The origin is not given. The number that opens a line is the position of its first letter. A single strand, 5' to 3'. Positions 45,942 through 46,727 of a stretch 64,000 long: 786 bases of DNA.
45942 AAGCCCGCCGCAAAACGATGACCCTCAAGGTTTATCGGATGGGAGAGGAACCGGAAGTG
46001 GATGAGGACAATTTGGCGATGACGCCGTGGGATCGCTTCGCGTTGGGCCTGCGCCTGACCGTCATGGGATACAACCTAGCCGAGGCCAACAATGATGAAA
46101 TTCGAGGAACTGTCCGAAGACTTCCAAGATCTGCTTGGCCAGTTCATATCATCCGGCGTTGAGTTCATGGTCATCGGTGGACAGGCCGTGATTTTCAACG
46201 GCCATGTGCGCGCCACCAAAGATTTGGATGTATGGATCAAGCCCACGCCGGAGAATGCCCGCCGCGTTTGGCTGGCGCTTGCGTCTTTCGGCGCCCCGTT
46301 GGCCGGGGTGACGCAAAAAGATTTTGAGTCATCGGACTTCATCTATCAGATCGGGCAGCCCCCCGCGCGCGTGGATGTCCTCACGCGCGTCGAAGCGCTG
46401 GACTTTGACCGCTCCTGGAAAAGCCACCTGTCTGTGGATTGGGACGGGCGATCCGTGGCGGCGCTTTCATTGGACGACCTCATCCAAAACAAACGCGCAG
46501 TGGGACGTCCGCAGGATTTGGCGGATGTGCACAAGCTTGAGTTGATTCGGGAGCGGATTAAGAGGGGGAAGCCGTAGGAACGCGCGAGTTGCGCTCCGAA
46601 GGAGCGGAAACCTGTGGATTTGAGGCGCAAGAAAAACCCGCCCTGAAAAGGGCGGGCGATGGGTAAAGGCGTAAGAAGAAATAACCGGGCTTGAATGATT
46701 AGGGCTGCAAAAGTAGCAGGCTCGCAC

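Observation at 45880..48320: A/T-richer accessory islet between glnS and asd with defence-type content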

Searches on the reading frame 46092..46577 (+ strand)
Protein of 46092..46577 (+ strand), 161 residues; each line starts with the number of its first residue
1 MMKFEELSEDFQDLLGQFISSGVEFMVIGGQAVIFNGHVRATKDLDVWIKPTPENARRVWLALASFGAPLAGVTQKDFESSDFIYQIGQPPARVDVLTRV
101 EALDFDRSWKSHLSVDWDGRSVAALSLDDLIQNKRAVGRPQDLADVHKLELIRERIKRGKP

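Call 3: search_protein_families(library=pfam, proteins=[window:46092-46577:+], max_evalue=1)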
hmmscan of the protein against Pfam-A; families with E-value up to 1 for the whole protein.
window:46092-46577:+ (161 aa): 2 families
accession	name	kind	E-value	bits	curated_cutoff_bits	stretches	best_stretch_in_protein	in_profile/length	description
PF19502.5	DUF6036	-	1.1e-07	32.2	23.6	1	6-153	5-122/164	Nucleotidyltransferase of unknown function (DUF6036)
PF09970.15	DUF2204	-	0.0077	16.3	20.3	1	9-142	3-137/181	Nucleotidyl transferase of unknown function (DUF2204)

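Call 4: search_protein_families(library=padloc, proteins=[window:46092-46577:+], max_evalue=1)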
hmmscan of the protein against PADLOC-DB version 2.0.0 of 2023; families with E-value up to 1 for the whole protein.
window:46092-46577:+ (161 aa): 1 family
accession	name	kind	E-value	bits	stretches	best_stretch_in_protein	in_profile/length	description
PDLC02291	AbiEii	-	0.0074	13.6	1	11-141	43-147/310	AbiEii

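Call 12: find_homologous_proteins(query=window:46092-46577:+)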
Query window:46092-46577:+ (161 aa): 4868 proteins with E <= 0.001 among 4980 candidates; the best 120 are listed.
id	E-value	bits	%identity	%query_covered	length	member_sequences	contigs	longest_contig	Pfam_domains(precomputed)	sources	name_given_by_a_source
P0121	3.2e-84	298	100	84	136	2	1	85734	PF19502.6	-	-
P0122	2.6e-71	256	71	100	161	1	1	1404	PF19502.6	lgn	-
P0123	1.1e-44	170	50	93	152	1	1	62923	-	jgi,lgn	jgi:hypothetical protein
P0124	4.0e-44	168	51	89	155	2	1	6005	-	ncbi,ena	-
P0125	6.4e-44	167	53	94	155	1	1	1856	-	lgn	-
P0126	1.2e-43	167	53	89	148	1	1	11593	PF19502.6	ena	-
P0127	2.2e-43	166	51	89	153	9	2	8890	-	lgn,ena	-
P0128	5.2e-43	164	50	93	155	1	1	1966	-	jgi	jgi:hypothetical protein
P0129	7.8e-43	164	51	89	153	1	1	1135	-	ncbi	-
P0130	9.3e-43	164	51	89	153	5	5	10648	PF09970.16,PF19502.6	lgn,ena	-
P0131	1.5e-42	163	54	87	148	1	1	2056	PF19502.6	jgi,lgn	jgi:hypothetical protein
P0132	1.5e-42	163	52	89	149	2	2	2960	-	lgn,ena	-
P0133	1.9e-42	163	52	89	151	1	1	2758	PF09970.16,PF19502.6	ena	-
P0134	2.1e-42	162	51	89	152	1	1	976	-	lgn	-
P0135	2.2e-42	162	50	92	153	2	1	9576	-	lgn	-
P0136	2.5e-42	162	53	89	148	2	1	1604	PF19502.6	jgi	jgi:hypothetical protein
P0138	2.6e-42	162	52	89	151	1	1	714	PF09970.16,PF19502.6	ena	-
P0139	2.8e-42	162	54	89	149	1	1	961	PF14907.13,PF08843.18,PF09970.16,PF19502.6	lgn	-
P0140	2.9e-42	162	48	96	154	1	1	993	PF19502.6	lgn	-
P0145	6.6e-42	161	51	89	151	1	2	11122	PF19502.6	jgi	jgi:hypothetical protein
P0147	7.1e-42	161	52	89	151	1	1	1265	PF19502.6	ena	-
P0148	7.4e-42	161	49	89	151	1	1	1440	PF08843.18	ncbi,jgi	-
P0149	7.4e-42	161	51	90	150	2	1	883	PF19502.6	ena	-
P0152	1.1e-41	160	53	89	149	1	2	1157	PF19502.6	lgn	-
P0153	1.3e-41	160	50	91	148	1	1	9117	PF09970.16,PF19502.6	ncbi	ncbi:MAG: nucleotidyltransferase [Myxococcaceae bacterium]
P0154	1.5e-41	160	51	92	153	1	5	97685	-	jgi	jgi:hypothetical protein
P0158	2.5e-41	159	50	91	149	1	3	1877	PF19502.6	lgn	-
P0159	2.5e-41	159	51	89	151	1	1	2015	PF19502.6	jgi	jgi:hypothetical protein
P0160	2.6e-41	159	53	89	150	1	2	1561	PF19502.6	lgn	-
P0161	2.6e-41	159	51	91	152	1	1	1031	PF19502.6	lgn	-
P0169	4.6e-41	158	51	92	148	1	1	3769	PF19502.6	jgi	jgi:hypothetical protein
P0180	7.8e-41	157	51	89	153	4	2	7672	PF19502.6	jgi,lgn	jgi:hypothetical protein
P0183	8.3e-41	157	51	89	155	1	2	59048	PF09970.16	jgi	jgi:predicted nucleotidyltransferase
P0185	8.5e-41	157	51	91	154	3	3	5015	PF19502.6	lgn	-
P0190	1.1e-40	157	51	89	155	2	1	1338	PF19502.6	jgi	-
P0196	1.6e-40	156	50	89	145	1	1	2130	PF19502.6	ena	-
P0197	1.7e-40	156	48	89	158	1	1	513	PF19502.6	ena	-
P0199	1.8e-40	156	55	89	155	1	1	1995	PF08843.18,PF09970.16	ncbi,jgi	jgi:hypothetical protein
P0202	1.9e-40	156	51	89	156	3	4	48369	PF19502.6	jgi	jgi:hypothetical protein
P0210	2.6e-40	156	51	89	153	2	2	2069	PF19502.6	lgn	-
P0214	2.8e-40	156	51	89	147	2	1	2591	PF19502.6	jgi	jgi:ABC-type cobalamin transport system permease subunit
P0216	2.8e-40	156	53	94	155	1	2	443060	-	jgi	jgi:hypothetical protein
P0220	3.0e-40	155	49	91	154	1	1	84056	PF09970.16,PF19502.6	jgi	jgi:predicted nucleotidyltransferase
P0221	3.1e-40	155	53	89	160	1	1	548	PF19502.6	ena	-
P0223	3.3e-40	155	51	89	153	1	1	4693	PF19502.6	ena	-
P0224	3.4e-40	155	48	96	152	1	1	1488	PF19502.6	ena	-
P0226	3.6e-40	155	48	91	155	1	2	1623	PF19502.6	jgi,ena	-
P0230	4.1e-40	155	50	89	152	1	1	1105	PF19502.6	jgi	jgi:hypothetical protein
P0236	4.9e-40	155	51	84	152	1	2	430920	-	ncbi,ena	-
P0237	5.0e-40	155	49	95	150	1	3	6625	PF19502.6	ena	-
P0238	5.1e-40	155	49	95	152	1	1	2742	PF19502.6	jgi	jgi:hypothetical protein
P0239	5.1e-40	155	49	89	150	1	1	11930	PF09970.16,PF19502.6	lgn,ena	-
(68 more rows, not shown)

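Call 14: find_encoding_contigs(protein=P0122, flank=3000, max_places=2)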
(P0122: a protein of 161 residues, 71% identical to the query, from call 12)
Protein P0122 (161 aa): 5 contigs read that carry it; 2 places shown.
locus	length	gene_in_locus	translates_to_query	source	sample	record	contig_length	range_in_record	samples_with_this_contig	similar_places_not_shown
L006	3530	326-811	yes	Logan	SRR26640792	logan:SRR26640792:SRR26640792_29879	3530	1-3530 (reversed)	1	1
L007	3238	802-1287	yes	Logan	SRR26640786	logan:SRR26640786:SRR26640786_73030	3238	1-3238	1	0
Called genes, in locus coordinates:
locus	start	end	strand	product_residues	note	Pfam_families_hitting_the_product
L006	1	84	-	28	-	?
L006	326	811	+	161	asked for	PF19502:DUF6036 (weak)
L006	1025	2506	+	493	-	PF00079:Serpin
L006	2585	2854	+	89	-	-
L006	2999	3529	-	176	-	?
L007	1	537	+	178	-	?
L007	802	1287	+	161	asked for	PF19502:DUF6036 (weak)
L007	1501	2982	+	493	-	PF00079:Serpin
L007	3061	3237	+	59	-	?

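Call 15: find_encoding_contigs(protein=P0123, flank=4000, max_places=2)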
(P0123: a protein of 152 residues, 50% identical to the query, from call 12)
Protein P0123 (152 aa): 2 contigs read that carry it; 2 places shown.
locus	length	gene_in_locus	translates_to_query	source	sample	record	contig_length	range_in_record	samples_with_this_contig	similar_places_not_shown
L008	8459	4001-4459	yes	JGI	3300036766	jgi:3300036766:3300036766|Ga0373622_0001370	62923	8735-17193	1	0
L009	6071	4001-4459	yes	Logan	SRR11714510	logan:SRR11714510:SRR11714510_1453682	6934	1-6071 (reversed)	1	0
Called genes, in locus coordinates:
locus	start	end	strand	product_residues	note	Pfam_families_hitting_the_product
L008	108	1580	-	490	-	PF01408:GFO_IDH_MocA, PF02894:GFO_IDH_MocA_C, PF22725:GFO_IDH_MocA_C3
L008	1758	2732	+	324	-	PF02653:BPD_transp_2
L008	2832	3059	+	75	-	PF09720:Unstab_antitox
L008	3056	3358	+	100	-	PF05016:ParE_toxin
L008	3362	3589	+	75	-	-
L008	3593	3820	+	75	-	-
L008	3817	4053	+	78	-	-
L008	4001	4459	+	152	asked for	-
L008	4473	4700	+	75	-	PF13517:FG-GAP_3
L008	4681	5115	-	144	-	PF13470:PIN_3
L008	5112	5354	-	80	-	PF19891:DUF6364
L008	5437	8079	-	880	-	PF02861:Clp_N, PF23569:NBD_SMAX1, PF00004:AAA, PF17871:AAA_lid_9, PF07724:AAA_2, PF00004:AAA, PF07728:AAA_5, PF10431:ClpB_D2-small, +10 more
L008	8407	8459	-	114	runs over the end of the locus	-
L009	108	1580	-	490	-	PF01408:GFO_IDH_MocA, PF02894:GFO_IDH_MocA_C, PF22725:GFO_IDH_MocA_C3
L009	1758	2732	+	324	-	PF02653:BPD_transp_2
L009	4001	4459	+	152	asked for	-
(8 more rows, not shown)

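Call 16: find_encoding_contigs(protein=P0154, flank=4000, max_places=3)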
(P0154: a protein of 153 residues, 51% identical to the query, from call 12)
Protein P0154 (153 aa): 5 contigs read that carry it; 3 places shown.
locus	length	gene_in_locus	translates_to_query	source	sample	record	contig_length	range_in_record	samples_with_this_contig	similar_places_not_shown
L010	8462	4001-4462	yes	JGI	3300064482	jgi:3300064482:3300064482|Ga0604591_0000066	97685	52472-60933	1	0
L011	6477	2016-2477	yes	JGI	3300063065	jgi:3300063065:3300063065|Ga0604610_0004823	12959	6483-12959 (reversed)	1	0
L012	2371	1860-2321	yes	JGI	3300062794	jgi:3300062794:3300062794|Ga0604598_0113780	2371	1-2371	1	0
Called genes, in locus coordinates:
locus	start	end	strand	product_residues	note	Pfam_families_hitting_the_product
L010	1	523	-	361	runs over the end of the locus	PF01075:Glyco_transf_9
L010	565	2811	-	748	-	PF02730:AFOR_N, PF01314:AFOR_C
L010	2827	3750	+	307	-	PF02163:Peptidase_M50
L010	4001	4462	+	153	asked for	-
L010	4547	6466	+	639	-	PF13589:HATPase_c_3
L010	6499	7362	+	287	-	PF08867:FRG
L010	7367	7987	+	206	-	-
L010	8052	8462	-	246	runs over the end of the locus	PF06271:RDD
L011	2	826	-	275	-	?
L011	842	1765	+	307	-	PF02163:Peptidase_M50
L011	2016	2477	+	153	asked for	-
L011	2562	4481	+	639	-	PF13589:HATPase_c_3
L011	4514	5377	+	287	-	PF08867:FRG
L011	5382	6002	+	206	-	-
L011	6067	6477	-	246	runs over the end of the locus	PF06271:RDD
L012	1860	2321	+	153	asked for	-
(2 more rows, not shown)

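Call 48: search_protein_families(library=ncbifam, proteins=[window:46092-46577:+], max_evalue=1)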
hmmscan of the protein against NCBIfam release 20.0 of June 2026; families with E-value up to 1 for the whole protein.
window:46092-46577:+ (161 aa): 0 families

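Call 49: search_protein_families(library=phrogs, proteins=[window:46092-46577:+], max_evalue=0.1)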
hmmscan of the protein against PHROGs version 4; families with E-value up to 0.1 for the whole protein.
window:46092-46577:+ (161 aa): 1 family
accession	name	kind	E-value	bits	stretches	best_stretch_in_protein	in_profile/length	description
phrog_12854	-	unknown function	0.00061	20.5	1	9-153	8-131/137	-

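Call 74: search_solved_structures(query=A5, max_evalue=1, show_alignments=2)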
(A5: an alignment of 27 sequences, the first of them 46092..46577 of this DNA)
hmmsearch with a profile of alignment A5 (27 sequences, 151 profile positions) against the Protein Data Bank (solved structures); distinct sequences matched with E-value up to 1: 7.
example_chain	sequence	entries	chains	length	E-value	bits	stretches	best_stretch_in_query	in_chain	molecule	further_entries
8an4_A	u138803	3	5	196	0.00022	24.3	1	17-145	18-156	Bacterial toxin | Nucleotidyl transferase AbiEii/AbiGii toxin family protein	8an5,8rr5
8sv9_A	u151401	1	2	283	0.47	13.5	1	13-48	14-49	Serine/threonine-protein kinase ULK1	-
9se8_A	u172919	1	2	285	0.47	13.5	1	13-48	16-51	Serine/threonine-protein kinase ULK1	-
4wno_A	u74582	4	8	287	0.48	13.5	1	13-48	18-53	Serine/threonine-protein kinase ULK1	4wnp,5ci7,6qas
4hx0_A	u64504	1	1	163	0.48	13.5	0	7-61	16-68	Putative nucleotidyltransferase TM1012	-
2fcl_A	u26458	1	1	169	0.54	13.3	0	7-60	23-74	hypothetical protein TM1012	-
2ewr_A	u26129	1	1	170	0.54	13.3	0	7-61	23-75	hypothetical protein TM1012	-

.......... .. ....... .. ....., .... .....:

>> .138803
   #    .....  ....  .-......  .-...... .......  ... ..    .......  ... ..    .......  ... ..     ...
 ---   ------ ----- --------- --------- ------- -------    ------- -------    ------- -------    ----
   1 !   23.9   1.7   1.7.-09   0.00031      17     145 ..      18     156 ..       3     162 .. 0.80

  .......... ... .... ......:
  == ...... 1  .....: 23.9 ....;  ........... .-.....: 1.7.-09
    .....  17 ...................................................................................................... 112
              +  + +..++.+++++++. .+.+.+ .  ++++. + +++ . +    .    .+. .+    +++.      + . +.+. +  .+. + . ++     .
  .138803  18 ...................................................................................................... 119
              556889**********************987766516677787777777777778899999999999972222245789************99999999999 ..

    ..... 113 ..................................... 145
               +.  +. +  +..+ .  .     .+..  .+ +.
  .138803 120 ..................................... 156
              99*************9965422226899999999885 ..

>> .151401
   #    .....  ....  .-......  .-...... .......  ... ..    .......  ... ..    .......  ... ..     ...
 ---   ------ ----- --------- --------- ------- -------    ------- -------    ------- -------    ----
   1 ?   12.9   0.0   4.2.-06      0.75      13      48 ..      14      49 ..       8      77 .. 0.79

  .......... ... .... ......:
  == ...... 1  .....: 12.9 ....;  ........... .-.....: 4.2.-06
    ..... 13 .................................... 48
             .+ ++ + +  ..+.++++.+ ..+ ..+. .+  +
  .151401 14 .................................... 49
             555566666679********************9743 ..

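Call 83: find_related_loci(query=A5, collection=viral_contigs, flank=3000)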
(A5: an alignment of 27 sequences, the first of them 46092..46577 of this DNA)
Query A5 (161 aa) in viral_contigs; peptide patterns used: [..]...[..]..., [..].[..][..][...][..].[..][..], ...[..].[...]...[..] (x = any residue, [..] = any of these).
400 stretches matched a pattern, but none encodes a relative of the query by tblastn (E <= 1e-3).

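Call 84: predict_structure(alignment_id=A5)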
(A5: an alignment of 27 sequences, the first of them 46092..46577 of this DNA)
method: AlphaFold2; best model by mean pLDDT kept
length: 161 residues; sequences in the alignment: 27
mean_pLDDT: 94.6   pTM: 0.89
mean pLDDT of the five models: 94.6, 93.9, 93.9, 91.7, 84.4
residues with pLDDT >= 90: 141; 70-90: 16; 50-70: 4; < 50: 0
segments of 3 or more residues with pLDDT < 50: none
pLDDT, mean of each block of 10 residues (from residue 1): 79 97 98 93 95 98 98 97 94 95 97 93 97 97 96 93 60
secondary structure, 60 per line:
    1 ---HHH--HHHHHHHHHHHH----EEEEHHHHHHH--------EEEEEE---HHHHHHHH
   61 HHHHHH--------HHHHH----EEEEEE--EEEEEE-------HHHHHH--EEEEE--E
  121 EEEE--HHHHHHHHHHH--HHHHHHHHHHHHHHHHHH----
elements in order: H9-20 E25-28 H29-35 E44-49 H53-66 H75-79 E84-89 E92-97 H105-110 E113-117 E120-124 H127-137 H140-157

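Call 90: fold_search(model_id=the predicted structure, library=pdb)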
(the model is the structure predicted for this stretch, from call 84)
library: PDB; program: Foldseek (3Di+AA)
matches with E <= 10: 568; with E <= 0.001: 13
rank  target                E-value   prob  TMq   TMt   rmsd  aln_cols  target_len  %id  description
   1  2ewr                  2.8e-06  1.00  0.60  0.62   5.0       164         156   16  Crystal structure of a putative nucleotidyltransferase (tm1012) from Thermotoga maritima at 1.60 A resolution (released 2005-12-06)
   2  2fcl                  9.4e-06  1.00  0.61  0.63   5.0       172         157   15  Crystal structure of a putative nucleotidyltransferase (tm1012) from Thermotoga maritima at 1.35 A resolution (released 2006-03-14)
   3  4fo1_A                1.3e-05  1.00  0.57  0.58   5.2       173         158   13  Crystal structure of lincosamide antibiotic adenylyltransferase LnuA, apo (released 2012-07-04)
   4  8an5_B                1.5e-05  1.00  0.67  0.60   3.7       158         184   16  MenAT1 toxin-antitoxin complex (rv0078a-rv0078b) from Mycobacterium tuberculosis H37Rv (released 2023-08-02)
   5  4hx0                  5.5e-05  1.00  0.57  0.57   9.8       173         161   15  Crystal structure of a putative nucleotidyltransferase (TM1012) from Thermotoga maritima at 1.87 A resolution (released 2013-09-11)
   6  8an4_B                6.6e-05  1.00  0.56  0.49   8.1       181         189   17  MenT1 toxin (rv0078a) from Mycobacterium tuberculosis H37Rv (released 2023-08-02)
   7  8rr5                  9.0e-05  1.00  0.57  0.53   7.9       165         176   18  MenT1 toxin (rv0078a) from Mycobacterium tuberculosis H37Rv, phosphorylated at T39 (released 2024-09-11)
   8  8an5_A                1.2e-04  1.00  0.52  0.44   9.3       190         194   15  MenAT1 toxin-antitoxin complex (rv0078a-rv0078b) from Mycobacterium tuberculosis H37Rv (released 2023-08-02)
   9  5cfs                  1.7e-04  1.00  0.54  0.50   7.1       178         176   13  Crystal Structure of ANT(2")-Ia in complex with AMPCPP and tobramycin (released 2016-03-16)
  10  8an4_A                1.8e-04  1.00  0.52  0.44   8.8       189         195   15  MenT1 toxin (rv0078a) from Mycobacterium tuberculosis H37Rv (released 2023-08-02)
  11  5cfu                  3.4e-04  1.00  0.54  0.51   7.0       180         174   14  Crystal Structure of ANT(2")-Ia in complex with adenylyl-2"-tobramycin (released 2016-07-20)
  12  5kqj_MODEL_1_A        3.7e-04  1.00  0.57  0.51   6.8       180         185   14  Solution Structure of Antibiotic-Resistance Factor ANT(2'')-Ia Reveals Substrate-Regulated Conformation Dynami (released 2017-07-12)
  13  4wqk                  3.9e-04  1.00  0.55  0.51   7.1       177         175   14  Crystal structure of aminoglycoside nucleotidylyltransferase ANT(2")-Ia, apo form (released 2014-11-12)
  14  4x4w_A                1.0e-03  0.98  0.32  0.15  11.7       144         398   14  Crystal structure of the full-length human mitochondrial CCA-adding enzyme (released 2015-02-11)
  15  4xje                  1.3e-03  1.00  0.52  0.49   7.6       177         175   12  CRYSTAL STRUCTURE OF ANT(2") IN COMPLEX WITH AMP AND TOBRAMYCIN (released 2016-01-20)
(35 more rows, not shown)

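Call 93: find_encoding_contigs(protein=P0216, flank=2500, max_places=2)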
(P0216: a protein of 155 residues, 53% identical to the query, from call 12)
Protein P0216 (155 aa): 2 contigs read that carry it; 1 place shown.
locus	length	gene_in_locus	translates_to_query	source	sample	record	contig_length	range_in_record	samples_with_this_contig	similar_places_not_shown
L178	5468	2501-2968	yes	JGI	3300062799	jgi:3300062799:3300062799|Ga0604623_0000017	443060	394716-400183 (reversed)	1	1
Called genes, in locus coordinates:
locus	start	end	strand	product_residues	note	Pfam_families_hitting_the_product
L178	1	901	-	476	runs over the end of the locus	PF00890:FAD_binding_2, PF01134:GIDA, PF01266:DAO, PF07992:Pyr_redox_2 (faint), PF13450:NAD_binding_8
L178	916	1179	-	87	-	-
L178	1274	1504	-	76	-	-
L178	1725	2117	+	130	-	-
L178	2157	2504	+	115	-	-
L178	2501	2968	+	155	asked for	-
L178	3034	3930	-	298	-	PF02481:DNA_processg_A, PF18306:LDcluster4, PF17782:WHD_DprA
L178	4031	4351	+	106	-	PF00254:FKBP_C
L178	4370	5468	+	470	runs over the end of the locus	PF13091:PLDc_2, PF00614:PLDc (weak)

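Call 94: find_encoding_contigs(protein=P0236, flank=2500, max_places=2)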
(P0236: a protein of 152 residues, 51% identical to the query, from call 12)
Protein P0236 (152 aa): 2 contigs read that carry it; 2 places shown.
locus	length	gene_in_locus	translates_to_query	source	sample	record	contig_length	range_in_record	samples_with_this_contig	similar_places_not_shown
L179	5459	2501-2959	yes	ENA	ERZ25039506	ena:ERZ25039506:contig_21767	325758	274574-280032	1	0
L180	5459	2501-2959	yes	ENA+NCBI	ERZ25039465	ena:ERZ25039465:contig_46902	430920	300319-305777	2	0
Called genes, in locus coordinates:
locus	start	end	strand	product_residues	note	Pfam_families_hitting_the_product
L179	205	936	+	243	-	PF02683:DsbD_TM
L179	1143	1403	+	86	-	PF01252:Peptidase_A8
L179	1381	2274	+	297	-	PF01479:S4 (weak), PF00849:PseudoU_synth_2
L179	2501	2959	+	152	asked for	-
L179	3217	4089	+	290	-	PF01702:TGT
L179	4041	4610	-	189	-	PF08264:Anticodon_1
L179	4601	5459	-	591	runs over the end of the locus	PF00133:tRNA-synt_1, PF13603:tRNA-synt_1_2 (weak)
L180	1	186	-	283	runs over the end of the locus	PF01790:LGT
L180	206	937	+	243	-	PF02683:DsbD_TM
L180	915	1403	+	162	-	PF01252:Peptidase_A8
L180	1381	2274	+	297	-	PF01479:S4 (weak), PF00849:PseudoU_synth_2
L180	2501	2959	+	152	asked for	-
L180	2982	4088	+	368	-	PF01702:TGT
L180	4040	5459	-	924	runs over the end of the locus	PF00133:tRNA-synt_1, PF09334:tRNA-synt_1g, PF08264:Anticodon_1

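Call 95: find_encoding_contigs(protein=P0183, flank=2500, max_places=2)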
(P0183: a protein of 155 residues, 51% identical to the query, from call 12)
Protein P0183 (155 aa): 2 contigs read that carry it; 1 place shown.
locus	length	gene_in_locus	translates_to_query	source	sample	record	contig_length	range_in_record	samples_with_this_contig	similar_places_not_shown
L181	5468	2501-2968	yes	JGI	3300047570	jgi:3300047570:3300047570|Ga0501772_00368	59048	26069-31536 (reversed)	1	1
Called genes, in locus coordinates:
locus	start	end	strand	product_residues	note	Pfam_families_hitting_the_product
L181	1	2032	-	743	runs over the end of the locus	-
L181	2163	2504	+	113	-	-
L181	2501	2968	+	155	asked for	PF09970:DUF2204 (weak)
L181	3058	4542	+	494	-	PF01476:LysM (weak)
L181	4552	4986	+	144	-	-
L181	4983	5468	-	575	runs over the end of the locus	PF13290:CHB_HEX_C_1, PF13287:Fn3_assoc, PF08757:CotH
